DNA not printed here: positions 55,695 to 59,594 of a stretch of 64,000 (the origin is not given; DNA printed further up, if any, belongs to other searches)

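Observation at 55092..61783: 2049-aa giant protein with a recently homogenised internal tandem repeat, preceded by two small ORFs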

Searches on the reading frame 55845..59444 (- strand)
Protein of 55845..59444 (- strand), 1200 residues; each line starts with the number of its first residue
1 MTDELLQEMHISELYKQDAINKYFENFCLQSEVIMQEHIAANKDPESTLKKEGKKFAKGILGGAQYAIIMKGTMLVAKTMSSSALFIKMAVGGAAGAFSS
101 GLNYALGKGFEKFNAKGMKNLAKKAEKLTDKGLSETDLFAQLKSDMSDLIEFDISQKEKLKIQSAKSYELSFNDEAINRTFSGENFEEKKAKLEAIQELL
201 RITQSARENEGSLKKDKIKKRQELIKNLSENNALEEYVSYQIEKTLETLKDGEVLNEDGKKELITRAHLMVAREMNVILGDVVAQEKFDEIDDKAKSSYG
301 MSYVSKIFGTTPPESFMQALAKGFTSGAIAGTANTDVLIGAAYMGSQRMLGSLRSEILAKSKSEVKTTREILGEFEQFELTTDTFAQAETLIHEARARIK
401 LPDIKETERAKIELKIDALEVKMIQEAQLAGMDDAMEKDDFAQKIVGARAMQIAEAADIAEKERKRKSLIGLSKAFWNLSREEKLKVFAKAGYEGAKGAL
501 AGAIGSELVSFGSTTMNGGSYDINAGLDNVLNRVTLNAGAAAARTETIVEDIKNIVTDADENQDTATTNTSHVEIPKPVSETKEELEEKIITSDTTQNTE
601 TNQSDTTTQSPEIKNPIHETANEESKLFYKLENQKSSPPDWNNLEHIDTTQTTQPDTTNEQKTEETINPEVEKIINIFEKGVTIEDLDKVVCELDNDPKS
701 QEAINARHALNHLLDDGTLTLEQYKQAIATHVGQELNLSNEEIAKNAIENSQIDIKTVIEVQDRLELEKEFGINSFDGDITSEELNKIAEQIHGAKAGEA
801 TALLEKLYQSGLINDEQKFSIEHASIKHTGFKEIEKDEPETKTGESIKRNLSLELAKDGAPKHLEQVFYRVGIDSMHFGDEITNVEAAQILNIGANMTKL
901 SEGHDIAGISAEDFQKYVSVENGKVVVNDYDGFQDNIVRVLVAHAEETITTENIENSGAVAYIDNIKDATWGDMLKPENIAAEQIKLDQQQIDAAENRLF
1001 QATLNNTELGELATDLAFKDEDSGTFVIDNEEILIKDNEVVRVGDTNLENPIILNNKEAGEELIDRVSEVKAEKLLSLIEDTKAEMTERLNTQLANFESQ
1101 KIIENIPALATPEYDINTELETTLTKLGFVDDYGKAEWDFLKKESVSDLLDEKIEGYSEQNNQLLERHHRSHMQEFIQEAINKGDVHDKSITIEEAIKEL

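Call 30: search_protein_representatives(protein=window:55845-59444:-)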
Query: 1200 residues. Proteins with E-value up to 0.001 (for the whole library): 81; up to 1e-10: 42; up to 1e-30: 23. The best 81 are listed.
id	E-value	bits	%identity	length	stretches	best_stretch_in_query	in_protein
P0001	0.0e+00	2560.4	100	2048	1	1-1200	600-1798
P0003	0.0e+00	1180.3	52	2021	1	3-1199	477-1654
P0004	0.0e+00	1062.9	51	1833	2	672-1200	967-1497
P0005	0.0e+00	1035.3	48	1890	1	18-1200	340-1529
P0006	1.1e-214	732.2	44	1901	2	2-538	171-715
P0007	2.9e-185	634.9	40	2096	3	732-1186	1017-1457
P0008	1.0e-97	345.0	46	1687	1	719-1190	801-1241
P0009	1.4e-96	341.2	41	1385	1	747-1187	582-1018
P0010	2.3e-88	314.0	45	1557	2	765-1190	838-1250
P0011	1.3e-87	311.5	37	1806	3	734-1198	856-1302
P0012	2.2e-82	294.2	43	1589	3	758-1075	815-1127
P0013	9.3e-78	278.9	34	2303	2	2-540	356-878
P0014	6.6e-77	276.1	33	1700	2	4-508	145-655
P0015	8.2e-67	242.7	43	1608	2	760-1083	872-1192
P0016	1.7e-65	238.3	41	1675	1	850-1188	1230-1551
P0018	5.5e-58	213.4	31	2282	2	5-615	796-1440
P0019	1.2e-50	189.2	33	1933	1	17-536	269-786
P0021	2.9e-40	154.8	31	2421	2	3-514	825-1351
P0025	4.2e-30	121.1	31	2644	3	57-367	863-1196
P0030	1.7e-13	66.1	38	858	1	843-979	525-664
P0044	1.2e-10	56.7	33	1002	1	815-1002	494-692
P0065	1.2e-08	50.1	33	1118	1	817-980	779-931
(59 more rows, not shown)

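Call 85: list_cluster_members(proteins=[P0003, P0004, P0005, P0006, P0007, P0013, P0018, P0021, P0025, P0016])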
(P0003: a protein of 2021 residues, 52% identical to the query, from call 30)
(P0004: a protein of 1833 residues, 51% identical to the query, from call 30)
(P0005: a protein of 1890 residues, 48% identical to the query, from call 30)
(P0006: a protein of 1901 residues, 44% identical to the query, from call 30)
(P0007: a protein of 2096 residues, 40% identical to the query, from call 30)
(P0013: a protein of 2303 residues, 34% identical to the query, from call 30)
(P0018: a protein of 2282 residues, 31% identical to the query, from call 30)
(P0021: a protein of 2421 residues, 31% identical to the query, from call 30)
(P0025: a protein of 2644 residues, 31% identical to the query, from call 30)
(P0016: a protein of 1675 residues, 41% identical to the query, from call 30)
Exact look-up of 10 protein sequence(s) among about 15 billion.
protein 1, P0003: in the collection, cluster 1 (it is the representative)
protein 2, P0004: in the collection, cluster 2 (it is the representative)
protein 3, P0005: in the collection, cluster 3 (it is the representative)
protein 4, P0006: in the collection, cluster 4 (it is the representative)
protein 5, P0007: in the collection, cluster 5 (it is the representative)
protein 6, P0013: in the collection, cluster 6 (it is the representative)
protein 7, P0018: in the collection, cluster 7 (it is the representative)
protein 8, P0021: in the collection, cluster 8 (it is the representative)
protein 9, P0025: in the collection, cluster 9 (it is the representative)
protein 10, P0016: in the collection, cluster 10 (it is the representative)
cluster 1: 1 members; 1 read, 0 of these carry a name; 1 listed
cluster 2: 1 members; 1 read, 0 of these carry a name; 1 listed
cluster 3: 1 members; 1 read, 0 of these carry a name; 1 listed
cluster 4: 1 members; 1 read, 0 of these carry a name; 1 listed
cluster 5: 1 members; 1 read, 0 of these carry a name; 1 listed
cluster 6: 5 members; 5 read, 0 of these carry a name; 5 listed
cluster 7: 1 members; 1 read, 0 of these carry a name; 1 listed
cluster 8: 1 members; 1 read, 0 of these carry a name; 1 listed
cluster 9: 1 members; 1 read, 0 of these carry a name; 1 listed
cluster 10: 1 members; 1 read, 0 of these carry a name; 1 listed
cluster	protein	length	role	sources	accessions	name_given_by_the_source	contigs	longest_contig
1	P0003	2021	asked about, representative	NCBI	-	-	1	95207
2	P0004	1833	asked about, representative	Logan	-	-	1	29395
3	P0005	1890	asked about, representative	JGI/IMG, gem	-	-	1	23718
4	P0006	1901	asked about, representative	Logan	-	-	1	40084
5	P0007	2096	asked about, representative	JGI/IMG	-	-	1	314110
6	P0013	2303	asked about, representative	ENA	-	-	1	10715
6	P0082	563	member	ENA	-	-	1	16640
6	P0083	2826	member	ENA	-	-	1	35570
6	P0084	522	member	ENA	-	-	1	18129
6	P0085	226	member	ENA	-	-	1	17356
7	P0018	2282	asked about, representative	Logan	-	-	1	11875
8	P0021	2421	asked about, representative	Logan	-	-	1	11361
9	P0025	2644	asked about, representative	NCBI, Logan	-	-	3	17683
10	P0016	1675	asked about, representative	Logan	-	-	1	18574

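Call 91: find_encoding_contigs(protein=P0003, flank=5000, max_places=2)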
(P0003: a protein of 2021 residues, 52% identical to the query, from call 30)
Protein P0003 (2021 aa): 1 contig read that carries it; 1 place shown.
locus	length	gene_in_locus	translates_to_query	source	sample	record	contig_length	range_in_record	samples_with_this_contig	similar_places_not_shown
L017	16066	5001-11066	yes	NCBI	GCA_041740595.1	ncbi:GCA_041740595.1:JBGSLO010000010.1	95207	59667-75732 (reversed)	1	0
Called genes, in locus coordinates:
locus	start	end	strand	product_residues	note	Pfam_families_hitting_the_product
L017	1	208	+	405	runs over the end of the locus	-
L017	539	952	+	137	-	PF00436:SSB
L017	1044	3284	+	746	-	PF00932:LTD, PF00801:PKD (faint), PF18911:PKD_4, PF00932:LTD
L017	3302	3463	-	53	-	-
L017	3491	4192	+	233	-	-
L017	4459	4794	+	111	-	-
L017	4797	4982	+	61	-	-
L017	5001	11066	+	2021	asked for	-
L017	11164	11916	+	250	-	-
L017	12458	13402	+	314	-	-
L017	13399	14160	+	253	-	-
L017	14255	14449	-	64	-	-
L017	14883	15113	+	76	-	PF02142:MGS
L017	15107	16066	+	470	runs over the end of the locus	PF02142:MGS (faint), PF01808:AICARFT_IMPCHas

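Call 92: find_encoding_contigs(protein=P0007, flank=4000, max_places=1)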
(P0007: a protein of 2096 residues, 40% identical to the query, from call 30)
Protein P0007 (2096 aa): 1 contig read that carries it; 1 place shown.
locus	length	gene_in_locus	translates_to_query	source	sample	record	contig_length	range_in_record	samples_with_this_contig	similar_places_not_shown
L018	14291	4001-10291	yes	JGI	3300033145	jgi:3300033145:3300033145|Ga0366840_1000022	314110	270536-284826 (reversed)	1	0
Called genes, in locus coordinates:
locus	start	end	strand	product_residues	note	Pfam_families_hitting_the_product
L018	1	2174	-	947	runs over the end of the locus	PF00005:ABC_tran (faint), PF02463:SMC_N (faint), PF13173:AAA_14 (faint), PF13175:AAA_15 (faint), PF13191:AAA_16 (faint), PF13304:AAA_21 (faint), PF17760:UvrA_inter, PF17755:UvrA_DNA-bind, +4 more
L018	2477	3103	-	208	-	-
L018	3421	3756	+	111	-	PF18908:DUF5663 (weak)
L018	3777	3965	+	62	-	-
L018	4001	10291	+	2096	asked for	-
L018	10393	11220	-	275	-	-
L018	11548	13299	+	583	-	PF01541:GIY-YIG, PF27096:UvrC_M (faint), PF02151:UVR, PF22920:UvrC_RNaseH, PF08459:UvrC_RNaseH_dom, PF14520:HHH_5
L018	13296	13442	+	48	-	-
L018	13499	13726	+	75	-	PF03840:SecG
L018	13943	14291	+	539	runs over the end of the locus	PF00496:SBP_bac_5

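Call 93: find_encoding_contigs(protein=P0014, flank=4000, max_places=1)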
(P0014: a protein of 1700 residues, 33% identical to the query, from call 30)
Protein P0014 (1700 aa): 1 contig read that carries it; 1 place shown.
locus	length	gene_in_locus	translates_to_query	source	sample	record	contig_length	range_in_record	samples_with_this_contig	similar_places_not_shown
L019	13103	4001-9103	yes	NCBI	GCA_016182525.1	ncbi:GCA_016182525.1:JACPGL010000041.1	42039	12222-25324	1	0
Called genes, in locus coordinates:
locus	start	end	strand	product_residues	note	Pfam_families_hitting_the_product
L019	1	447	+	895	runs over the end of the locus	PF07504:FTP, PF01447:Peptidase_M4 (weak), PF02128:Peptidase_M36 (faint), PF02868:Peptidase_M4_C, PF01839:FG-GAP (weak), PF13517:FG-GAP_3 (faint), PF01839:FG-GAP (weak)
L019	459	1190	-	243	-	PF01988:VIT1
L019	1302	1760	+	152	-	-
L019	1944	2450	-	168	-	-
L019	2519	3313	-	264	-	PF12762:DDE_Tnp_IS1595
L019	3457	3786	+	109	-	PF18908:DUF5663 (weak)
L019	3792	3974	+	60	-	-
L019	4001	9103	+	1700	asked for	-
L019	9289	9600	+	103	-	PF01541:GIY-YIG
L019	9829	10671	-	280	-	-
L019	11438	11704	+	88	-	PF21956:DUF6922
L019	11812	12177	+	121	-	PF04892:VanZ-LLP1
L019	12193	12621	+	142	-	PF01909:NTP_transf_2 (weak), PF18765:Polbeta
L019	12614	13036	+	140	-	PF01934:HepT-like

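Call 94: find_encoding_contigs(protein=P0019, flank=4000, max_places=1)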
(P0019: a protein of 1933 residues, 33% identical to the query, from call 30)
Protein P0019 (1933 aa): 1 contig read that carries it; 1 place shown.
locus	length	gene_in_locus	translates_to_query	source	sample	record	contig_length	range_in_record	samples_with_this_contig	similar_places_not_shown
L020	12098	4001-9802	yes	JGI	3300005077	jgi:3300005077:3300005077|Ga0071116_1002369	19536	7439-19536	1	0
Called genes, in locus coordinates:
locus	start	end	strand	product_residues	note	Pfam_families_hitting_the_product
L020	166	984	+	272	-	PF03807:F420_oxidored, PF14748:P5CR_dimer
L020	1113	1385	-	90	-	-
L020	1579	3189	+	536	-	-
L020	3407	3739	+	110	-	-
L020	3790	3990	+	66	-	-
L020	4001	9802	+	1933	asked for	-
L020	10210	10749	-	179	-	-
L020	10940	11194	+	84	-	PF01541:GIY-YIG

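Call 95: find_encoding_contigs(protein=P0025, flank=4000, max_places=1)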
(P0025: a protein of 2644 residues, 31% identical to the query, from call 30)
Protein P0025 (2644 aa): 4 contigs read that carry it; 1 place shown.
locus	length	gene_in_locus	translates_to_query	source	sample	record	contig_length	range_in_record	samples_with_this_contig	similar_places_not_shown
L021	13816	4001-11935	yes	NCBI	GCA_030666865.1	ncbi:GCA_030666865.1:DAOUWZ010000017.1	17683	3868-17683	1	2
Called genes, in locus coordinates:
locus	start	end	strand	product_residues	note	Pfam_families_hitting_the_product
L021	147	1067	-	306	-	-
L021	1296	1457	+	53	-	-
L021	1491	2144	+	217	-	PF00753:Lactamase_B (weak), PF13483:Lactamase_B_3, PF23023:Anti-Pycsar_Apyc1 (faint), PF12706:Lactamase_B_2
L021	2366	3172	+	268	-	PF03807:F420_oxidored, PF14748:P5CR_dimer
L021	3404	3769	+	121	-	-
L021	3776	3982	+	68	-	-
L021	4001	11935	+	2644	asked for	-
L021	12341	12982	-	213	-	-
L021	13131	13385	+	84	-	PF01541:GIY-YIG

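Call 98: find_encoding_contigs(protein=P0065, flank=4000, max_places=1)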
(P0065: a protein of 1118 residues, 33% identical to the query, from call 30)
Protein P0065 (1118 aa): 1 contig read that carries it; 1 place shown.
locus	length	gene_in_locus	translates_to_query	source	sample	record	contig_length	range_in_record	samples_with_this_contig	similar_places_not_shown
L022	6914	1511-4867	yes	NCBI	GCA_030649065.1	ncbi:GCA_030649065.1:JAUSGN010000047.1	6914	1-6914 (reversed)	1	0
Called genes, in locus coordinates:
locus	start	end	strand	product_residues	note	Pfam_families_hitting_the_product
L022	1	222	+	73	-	?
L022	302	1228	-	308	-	-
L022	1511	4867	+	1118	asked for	-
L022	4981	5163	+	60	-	-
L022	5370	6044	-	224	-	PF03167:UDG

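Call 99: find_encoding_contigs(protein=P0030, flank=4000, max_places=1)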
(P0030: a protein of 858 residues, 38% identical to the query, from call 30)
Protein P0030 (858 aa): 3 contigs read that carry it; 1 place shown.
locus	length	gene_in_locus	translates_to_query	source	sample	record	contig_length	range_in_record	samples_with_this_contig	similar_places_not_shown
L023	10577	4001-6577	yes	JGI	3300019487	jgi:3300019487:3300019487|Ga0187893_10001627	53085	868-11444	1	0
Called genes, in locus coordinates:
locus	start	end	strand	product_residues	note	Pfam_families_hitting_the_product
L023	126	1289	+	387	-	PF01551:Peptidase_M23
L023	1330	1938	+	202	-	-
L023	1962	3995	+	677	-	-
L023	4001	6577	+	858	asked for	-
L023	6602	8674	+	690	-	PF00580:UvrD-helicase, PF13245:AAA_19, PF13604:AAA_30 (faint), PF01443:Viral_helicase1 (faint), PF13087:AAA_12 (faint), PF13361:UvrD_C, PF13538:UvrD_C_2 (faint)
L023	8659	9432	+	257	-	PF00398:RrnaAD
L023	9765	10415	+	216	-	-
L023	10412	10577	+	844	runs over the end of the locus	-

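Call 100: find_encoding_contigs(protein=P0044, flank=4000, max_places=1)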
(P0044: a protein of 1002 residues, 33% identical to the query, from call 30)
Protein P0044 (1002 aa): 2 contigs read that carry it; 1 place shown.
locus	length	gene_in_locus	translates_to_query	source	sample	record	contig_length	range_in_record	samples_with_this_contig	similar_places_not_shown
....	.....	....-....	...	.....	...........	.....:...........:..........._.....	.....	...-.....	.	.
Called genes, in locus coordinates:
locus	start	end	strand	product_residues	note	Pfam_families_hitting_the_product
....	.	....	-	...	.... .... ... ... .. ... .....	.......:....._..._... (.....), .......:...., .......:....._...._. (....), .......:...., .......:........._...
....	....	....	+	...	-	-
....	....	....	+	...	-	-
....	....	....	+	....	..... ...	-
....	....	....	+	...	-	-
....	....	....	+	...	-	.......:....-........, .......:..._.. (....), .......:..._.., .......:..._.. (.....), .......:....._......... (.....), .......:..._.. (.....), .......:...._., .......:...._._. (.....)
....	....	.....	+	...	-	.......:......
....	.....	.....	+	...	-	-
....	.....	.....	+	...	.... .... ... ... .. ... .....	-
